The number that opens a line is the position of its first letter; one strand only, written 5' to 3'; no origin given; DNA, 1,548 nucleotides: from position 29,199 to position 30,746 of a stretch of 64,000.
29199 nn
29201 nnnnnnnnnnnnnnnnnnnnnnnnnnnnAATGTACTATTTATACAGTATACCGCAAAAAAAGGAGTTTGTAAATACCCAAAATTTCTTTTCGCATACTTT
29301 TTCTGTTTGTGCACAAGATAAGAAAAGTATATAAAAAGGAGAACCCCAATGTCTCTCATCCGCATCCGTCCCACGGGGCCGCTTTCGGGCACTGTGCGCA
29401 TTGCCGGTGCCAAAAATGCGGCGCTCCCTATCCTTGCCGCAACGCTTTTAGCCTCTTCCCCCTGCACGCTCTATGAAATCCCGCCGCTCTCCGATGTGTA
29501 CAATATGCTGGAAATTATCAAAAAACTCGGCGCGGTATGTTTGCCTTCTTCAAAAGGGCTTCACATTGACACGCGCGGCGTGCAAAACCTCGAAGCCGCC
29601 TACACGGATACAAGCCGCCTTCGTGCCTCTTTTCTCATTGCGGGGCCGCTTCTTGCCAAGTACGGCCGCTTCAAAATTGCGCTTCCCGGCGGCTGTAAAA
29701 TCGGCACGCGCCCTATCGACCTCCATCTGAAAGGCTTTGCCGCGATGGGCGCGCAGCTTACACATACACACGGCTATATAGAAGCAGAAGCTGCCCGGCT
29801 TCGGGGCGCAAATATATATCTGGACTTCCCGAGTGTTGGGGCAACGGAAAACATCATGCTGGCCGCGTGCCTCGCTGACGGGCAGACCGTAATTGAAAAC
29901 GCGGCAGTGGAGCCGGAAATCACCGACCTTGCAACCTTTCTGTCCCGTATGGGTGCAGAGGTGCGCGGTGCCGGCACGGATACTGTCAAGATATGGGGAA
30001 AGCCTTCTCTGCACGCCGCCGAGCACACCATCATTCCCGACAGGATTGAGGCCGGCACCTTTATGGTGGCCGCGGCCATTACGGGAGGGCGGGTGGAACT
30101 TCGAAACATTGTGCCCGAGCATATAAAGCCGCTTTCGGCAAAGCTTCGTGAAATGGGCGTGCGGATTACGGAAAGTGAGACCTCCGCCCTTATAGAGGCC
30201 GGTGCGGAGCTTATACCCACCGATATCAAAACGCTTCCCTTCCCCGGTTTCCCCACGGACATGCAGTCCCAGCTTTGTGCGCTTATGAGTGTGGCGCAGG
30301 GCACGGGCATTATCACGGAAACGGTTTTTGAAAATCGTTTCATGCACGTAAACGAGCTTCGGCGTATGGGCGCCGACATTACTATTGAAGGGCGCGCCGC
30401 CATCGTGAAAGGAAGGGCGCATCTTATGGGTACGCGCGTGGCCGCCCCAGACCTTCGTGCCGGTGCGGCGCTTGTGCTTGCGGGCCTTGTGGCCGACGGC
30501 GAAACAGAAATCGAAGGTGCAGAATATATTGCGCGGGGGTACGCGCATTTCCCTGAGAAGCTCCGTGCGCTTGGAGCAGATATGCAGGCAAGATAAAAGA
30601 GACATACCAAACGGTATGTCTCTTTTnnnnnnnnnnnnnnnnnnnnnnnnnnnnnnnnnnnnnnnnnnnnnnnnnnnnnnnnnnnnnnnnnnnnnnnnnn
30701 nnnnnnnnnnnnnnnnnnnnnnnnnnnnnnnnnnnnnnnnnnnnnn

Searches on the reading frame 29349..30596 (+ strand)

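Call 3: search_protein_families(library=pfam, proteins=[window:29349-30596:+], max_evalue=0.01)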
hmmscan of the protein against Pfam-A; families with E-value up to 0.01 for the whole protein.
window:29349-30596:+ (415 aa): 1 family
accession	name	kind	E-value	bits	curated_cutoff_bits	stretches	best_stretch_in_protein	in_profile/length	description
PF00275.25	EPSP_synthase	-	1.3e-109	367.1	22.8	1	7-405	2-417/417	EPSP synthase (3-phosphoshikimate 1-carboxyvinyltransferase)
